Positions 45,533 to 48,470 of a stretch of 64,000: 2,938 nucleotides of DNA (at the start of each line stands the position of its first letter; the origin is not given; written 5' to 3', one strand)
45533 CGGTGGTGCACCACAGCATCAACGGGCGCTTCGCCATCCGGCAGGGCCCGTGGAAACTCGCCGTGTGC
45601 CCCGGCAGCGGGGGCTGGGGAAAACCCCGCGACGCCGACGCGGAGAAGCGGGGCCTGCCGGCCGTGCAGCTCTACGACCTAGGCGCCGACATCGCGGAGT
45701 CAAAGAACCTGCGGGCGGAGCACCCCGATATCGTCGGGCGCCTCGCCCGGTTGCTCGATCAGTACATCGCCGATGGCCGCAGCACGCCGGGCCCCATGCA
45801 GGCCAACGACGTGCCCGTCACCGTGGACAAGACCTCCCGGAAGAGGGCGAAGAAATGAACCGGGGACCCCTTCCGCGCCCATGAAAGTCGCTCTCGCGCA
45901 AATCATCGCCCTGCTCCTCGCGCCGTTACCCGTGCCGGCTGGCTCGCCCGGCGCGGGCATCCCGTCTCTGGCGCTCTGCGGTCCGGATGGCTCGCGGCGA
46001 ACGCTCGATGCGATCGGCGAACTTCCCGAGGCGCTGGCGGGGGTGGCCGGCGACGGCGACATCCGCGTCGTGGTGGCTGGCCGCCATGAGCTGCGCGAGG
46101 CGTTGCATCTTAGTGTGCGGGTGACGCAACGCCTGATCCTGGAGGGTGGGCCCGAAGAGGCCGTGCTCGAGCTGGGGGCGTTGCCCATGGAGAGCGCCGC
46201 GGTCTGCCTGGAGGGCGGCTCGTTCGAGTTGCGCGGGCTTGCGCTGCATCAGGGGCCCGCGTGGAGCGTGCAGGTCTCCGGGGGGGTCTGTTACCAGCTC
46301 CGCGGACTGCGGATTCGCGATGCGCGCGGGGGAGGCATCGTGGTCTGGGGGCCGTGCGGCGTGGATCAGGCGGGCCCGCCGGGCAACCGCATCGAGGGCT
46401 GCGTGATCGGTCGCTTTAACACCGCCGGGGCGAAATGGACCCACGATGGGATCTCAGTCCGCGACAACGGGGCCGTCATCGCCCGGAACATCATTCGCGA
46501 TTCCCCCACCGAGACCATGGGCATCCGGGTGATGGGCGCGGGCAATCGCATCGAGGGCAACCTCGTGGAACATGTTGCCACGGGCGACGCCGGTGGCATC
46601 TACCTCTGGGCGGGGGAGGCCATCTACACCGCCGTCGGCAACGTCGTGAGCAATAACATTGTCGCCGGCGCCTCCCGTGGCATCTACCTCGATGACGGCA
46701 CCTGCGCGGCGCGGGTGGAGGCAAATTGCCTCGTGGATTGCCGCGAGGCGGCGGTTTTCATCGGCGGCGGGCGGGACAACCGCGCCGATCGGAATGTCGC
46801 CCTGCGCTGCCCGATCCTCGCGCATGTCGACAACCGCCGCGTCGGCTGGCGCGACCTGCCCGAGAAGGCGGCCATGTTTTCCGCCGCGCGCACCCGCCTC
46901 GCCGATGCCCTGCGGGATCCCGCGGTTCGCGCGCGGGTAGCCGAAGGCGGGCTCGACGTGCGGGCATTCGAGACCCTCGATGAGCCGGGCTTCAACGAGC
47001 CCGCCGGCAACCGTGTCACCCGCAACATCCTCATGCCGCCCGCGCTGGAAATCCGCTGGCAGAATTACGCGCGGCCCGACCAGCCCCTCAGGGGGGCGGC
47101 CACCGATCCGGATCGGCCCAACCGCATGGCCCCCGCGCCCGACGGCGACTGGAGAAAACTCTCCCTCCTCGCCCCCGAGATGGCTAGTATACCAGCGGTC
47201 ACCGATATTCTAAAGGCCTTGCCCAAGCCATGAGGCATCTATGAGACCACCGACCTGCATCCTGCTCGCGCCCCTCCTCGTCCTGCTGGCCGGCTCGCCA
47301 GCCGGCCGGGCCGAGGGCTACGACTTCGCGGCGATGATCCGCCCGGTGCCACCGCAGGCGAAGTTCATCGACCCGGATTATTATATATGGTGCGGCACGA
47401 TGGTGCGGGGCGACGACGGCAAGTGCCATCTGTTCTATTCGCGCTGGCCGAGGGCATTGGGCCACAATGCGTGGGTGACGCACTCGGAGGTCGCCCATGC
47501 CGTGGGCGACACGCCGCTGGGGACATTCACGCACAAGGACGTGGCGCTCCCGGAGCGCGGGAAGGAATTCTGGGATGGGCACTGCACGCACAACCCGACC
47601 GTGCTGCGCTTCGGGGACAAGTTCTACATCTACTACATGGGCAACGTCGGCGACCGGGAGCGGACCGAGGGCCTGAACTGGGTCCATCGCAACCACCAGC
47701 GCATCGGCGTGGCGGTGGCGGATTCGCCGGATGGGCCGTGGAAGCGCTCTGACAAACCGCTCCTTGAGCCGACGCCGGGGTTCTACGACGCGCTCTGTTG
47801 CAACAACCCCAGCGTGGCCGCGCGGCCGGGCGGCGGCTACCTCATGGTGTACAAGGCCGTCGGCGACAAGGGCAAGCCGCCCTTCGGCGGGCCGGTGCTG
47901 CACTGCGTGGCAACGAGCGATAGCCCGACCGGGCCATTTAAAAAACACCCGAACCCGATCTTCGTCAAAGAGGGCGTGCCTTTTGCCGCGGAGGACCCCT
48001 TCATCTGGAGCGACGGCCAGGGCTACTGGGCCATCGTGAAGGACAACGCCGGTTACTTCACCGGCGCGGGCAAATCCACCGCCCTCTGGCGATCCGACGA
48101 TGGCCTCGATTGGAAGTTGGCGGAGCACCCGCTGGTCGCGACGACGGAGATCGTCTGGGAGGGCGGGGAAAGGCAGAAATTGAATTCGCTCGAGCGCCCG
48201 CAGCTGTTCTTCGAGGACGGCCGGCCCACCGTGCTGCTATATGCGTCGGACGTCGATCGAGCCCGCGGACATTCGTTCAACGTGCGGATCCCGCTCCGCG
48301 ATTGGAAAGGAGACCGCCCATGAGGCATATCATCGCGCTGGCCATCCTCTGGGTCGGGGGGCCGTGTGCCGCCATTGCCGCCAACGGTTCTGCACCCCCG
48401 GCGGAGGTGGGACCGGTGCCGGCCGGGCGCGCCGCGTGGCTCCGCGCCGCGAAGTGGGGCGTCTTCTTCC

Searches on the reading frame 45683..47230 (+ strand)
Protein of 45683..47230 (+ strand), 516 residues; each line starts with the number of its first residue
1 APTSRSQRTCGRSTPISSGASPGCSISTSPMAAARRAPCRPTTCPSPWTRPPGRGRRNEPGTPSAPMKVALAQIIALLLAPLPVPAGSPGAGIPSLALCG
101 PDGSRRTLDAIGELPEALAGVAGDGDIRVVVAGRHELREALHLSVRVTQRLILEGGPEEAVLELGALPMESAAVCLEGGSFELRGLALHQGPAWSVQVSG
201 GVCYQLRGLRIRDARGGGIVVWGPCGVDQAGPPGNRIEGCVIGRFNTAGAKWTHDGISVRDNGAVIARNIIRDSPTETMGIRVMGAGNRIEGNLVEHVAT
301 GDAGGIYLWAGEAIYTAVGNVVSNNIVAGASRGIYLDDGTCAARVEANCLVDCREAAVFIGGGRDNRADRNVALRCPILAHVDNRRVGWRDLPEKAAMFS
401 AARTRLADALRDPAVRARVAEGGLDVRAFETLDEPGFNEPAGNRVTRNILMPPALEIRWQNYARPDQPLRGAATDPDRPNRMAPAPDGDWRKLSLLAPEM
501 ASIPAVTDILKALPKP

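Call 14: search_protein_families(library=pfam, proteins=[window:45683-47230:+], max_evalue=0.0001)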
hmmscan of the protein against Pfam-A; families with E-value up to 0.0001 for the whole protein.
window:45683-47230:+ (516 aa): 2 families
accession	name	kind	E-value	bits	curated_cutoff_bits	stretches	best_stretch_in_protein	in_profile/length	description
PF13229.12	Beta_helix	-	6.3e-10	39.3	25.9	1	205-371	12-156/158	Right handed beta helix region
PF05048.19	NosD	-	4.8e-06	26.6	23.6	1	246-371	14-121/212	Periplasmic copper-binding protein (NosD)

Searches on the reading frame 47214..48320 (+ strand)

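Call 14: search_protein_families(library=pfam, proteins=[window:47214-48320:+], max_evalue=0.0001)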
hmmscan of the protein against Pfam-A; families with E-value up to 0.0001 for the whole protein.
window:47214-48320:+ (369 aa): 2 families
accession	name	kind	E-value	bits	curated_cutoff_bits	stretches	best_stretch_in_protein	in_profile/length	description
PF04616.20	Glyco_hydro_43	-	9e-13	48.6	32.2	1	102-179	43-110/288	Glycosyl hydrolases family 43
PF00251.26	Glyco_hydro_32N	-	4.6e-07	30.1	22.1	0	231-316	100-187/307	Glycosyl hydrolases family 32 N-terminal domain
